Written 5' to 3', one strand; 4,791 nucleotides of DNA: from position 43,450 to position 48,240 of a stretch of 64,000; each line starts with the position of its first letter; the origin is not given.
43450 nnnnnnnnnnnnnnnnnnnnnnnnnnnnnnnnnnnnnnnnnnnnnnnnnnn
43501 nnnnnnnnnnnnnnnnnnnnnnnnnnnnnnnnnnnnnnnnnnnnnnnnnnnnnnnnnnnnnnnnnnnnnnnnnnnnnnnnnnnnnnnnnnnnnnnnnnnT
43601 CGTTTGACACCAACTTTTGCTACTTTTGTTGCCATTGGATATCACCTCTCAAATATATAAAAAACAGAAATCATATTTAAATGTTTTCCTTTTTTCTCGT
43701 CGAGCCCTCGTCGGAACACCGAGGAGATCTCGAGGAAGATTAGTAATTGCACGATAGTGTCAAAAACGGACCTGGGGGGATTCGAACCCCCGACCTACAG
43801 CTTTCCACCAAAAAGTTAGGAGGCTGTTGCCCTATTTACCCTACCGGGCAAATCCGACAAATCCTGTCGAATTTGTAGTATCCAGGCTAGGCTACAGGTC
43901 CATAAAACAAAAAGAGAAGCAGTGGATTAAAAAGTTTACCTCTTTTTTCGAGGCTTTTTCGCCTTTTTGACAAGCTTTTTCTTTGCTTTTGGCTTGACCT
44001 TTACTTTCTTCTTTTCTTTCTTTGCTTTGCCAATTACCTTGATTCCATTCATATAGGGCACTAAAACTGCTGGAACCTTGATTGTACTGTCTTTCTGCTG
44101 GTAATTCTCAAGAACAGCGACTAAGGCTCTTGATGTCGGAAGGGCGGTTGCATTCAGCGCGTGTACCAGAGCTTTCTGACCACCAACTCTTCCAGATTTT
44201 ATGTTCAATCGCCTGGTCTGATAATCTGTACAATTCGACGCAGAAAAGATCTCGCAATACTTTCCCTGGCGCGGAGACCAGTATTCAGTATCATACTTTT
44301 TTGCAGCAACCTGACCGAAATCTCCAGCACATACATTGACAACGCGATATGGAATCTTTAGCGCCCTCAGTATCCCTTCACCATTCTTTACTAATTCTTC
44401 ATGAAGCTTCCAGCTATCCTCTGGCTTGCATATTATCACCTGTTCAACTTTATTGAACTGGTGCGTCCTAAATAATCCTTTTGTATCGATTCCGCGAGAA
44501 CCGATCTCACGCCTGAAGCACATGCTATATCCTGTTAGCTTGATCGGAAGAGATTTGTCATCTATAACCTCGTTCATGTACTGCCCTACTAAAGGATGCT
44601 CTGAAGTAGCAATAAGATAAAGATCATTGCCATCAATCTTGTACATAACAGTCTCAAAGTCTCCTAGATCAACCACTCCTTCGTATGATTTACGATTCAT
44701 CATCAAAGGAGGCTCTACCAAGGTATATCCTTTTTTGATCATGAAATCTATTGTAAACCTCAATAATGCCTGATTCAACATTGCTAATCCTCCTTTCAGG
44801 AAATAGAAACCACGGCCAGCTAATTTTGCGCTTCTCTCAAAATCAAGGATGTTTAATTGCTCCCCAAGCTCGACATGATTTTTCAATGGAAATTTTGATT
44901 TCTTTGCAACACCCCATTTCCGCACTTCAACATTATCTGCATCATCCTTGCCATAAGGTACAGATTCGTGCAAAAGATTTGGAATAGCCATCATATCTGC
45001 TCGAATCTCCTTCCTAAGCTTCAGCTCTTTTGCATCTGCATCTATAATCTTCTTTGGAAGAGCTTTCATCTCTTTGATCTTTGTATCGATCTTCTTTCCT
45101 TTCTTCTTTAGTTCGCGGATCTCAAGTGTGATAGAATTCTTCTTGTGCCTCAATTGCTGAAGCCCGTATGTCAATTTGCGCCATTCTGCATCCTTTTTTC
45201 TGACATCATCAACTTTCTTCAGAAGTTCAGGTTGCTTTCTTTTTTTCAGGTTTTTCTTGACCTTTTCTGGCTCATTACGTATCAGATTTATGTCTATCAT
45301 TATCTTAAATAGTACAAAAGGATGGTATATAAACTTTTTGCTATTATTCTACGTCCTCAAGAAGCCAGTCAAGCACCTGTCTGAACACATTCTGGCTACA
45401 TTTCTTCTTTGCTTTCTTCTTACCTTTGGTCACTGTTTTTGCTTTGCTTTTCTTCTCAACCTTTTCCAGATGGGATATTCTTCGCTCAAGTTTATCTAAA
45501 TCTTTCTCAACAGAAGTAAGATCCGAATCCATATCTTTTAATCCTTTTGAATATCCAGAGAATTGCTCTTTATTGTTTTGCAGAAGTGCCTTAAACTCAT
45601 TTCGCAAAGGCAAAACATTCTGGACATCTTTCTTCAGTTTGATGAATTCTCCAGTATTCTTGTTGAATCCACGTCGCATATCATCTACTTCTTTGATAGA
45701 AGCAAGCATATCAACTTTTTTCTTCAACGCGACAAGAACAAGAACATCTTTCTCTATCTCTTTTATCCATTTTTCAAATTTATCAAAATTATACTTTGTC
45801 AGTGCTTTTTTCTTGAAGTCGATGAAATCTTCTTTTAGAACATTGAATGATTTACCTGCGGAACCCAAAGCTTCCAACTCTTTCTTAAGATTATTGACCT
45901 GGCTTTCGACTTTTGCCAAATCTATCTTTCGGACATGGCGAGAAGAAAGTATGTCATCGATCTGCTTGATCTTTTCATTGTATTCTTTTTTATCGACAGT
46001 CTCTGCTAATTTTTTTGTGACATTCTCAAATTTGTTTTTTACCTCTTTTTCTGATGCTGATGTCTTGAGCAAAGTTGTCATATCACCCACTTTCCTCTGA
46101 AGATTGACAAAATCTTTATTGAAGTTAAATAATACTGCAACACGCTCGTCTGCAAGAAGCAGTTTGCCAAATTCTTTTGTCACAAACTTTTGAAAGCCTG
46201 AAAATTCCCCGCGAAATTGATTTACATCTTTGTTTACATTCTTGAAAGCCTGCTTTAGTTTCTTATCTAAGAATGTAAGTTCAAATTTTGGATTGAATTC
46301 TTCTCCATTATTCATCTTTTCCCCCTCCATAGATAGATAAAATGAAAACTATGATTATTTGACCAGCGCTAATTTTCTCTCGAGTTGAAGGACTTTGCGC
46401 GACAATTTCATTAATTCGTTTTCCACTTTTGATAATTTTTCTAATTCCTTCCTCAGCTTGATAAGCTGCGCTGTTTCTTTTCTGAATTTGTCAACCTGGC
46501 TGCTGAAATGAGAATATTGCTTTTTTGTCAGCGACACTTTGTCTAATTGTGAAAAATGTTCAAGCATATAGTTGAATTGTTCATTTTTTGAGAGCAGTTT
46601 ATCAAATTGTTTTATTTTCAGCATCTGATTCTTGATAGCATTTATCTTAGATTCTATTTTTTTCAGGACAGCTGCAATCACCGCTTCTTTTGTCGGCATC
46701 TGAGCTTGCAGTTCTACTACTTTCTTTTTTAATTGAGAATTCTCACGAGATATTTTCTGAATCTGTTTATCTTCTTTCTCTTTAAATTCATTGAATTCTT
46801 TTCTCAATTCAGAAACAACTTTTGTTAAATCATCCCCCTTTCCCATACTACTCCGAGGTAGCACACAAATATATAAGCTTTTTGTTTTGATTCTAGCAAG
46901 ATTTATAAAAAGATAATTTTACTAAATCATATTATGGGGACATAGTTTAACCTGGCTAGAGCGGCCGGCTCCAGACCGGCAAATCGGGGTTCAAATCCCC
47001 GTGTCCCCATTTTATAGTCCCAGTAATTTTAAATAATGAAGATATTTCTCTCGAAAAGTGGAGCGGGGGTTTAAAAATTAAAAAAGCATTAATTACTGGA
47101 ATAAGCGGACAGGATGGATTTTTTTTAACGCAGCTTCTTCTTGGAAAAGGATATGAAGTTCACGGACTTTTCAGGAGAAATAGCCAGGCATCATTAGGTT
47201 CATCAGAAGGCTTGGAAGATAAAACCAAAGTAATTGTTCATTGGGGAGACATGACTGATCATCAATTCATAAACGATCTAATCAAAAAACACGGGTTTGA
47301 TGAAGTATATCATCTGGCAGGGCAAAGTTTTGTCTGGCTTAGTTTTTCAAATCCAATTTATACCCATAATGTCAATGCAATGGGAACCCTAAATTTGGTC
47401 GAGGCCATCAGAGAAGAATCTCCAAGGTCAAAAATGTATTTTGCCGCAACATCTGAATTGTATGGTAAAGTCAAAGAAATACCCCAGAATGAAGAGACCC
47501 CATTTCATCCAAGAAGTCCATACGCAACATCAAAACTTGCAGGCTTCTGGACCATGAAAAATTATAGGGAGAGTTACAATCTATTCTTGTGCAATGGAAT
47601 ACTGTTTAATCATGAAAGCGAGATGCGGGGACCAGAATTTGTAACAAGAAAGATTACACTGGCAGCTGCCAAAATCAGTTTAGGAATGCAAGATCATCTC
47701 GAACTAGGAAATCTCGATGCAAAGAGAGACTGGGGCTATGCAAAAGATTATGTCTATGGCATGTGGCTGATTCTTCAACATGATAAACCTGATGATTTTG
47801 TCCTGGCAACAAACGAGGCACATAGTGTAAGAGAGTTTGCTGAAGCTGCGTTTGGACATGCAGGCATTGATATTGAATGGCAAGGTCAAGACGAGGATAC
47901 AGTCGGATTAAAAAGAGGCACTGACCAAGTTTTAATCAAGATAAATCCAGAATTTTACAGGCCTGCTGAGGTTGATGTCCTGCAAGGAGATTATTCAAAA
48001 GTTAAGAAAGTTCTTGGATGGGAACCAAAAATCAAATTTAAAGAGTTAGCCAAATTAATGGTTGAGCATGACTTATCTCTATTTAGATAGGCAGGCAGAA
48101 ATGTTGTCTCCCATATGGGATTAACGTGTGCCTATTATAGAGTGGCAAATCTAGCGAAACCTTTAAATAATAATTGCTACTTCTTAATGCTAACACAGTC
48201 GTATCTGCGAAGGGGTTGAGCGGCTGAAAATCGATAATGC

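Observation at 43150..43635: Lys/Arg-rich basic proteins with near-consensus promoters: candidate novel nucleoid proteins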

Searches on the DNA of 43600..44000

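Call 36: search_rna_families(source=window, start=43600, end=44000, threshold=evalue, max_evalue=1, show_alignments=2)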
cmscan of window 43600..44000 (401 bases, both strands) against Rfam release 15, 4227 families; matches with E-value up to 1: 3.
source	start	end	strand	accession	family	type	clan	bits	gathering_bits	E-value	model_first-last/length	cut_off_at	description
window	43621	43683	+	RF03161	S15-Flavobacteria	Cis-reg; leader;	CL00121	23.7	46.5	0.66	1-66/66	no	S15-Flavobacteria ribosomal protein leader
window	43767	43819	+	RF04351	Plastid-psbl-rps4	Cis-reg;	-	20.6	68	0.065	1-53/53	no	Plastid-psbl-rps4 3UTR RNA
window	43775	43792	-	RF00023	tmRNA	Gene;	CL00001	13.7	47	0.0012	346-363/374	no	transfer-messenger RNA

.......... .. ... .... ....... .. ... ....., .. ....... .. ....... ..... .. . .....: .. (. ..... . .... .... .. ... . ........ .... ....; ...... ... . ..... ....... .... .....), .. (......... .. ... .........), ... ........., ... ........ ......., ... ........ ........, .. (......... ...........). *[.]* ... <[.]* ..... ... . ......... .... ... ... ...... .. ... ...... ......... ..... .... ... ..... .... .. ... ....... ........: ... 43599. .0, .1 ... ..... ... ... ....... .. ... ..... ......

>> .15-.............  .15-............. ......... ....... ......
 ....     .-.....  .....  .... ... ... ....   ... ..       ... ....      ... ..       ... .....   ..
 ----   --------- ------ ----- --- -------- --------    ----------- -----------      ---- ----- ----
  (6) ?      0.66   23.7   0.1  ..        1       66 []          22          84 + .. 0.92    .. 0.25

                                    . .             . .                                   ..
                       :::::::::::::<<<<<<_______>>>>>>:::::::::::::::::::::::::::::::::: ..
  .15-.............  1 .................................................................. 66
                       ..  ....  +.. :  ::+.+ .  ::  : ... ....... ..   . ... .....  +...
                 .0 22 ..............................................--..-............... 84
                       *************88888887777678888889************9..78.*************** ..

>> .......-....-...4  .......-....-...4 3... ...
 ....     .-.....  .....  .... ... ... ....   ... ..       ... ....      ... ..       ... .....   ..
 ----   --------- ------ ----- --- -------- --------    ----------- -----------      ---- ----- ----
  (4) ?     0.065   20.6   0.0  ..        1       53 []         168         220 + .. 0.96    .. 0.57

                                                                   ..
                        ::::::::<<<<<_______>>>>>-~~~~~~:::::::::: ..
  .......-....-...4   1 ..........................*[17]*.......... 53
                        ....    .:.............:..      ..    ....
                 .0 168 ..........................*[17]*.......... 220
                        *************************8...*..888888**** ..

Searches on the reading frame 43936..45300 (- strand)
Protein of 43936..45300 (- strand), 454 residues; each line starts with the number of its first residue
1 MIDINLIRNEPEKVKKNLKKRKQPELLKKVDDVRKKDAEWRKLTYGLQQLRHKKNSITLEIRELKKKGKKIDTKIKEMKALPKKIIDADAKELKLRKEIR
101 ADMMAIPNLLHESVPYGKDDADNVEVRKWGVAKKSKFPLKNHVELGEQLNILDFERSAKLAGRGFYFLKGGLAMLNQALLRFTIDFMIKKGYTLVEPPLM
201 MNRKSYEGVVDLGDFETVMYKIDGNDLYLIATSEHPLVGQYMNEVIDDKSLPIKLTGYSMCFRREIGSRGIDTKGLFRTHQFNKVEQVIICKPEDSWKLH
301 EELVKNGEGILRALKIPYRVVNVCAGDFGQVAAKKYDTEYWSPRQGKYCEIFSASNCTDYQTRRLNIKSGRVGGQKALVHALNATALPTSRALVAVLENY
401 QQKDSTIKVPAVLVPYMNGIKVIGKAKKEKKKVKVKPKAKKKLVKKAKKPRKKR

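Call 21: search_protein_families(library=pfam, proteins=[window:43936-45300:-], max_evalue=0.001)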
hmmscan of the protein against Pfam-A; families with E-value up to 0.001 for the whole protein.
window:43936-45300:- (454 aa): 2 families
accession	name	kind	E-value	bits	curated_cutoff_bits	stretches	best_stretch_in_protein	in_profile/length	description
PF00587.30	tRNA-synt_2b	-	1.4e-36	126.7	29.3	1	224-400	8-179/179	tRNA synthetase class II core domain (G, H, P, S and T)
PF02403.27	Seryl_tRNA_N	-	4.2e-21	75.7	28.2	1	1-109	1-107/108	Seryl-tRNA synthetase N-terminal domain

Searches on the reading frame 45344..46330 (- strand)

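Call 21: search_protein_families(library=pfam, proteins=[window:45344-46330:-], max_evalue=0.001)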
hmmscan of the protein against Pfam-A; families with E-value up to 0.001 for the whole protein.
window:45344-46330:- (328 aa): 2 families
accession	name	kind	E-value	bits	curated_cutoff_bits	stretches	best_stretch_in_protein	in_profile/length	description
PF04108.17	ATG17_like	-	7.1e-05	22.9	43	0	181-289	57-156/355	Autophagy protein ATG17-like domain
PF07889.17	DUF1664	-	0.00089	19.7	34.6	0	231-290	63-122/124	Protein of unknown function (DUF1664)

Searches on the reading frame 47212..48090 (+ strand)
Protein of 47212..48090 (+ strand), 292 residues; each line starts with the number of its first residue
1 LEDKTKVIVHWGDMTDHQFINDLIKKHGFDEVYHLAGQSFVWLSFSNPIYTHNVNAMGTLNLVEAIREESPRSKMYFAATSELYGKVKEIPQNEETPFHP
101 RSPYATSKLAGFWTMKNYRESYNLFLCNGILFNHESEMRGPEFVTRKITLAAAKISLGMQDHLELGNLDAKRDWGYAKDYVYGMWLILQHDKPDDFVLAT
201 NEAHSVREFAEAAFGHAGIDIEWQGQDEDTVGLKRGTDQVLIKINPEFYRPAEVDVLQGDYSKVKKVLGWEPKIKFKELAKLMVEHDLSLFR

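Call 21: search_protein_families(library=pfam, proteins=[window:47212-48090:+], max_evalue=0.001)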
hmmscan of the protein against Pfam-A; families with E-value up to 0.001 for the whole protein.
window:47212-48090:+ (292 aa): 3 families
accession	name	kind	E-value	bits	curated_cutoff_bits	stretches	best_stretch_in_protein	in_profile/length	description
PF16363.11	GDP_Man_Dehyd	-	1.2e-115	387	27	1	4-283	51-332/332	GDP-mannose 4,6 dehydratase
PF01370.27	Epimerase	-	2.9e-55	187.7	20.9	1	6-198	42-239/240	NAD dependent epimerase/dehydratase family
PF02719.21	Polysacc_synt_2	-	0.00018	21.3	20.2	1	6-68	55-117/293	Polysaccharide biosynthesis protein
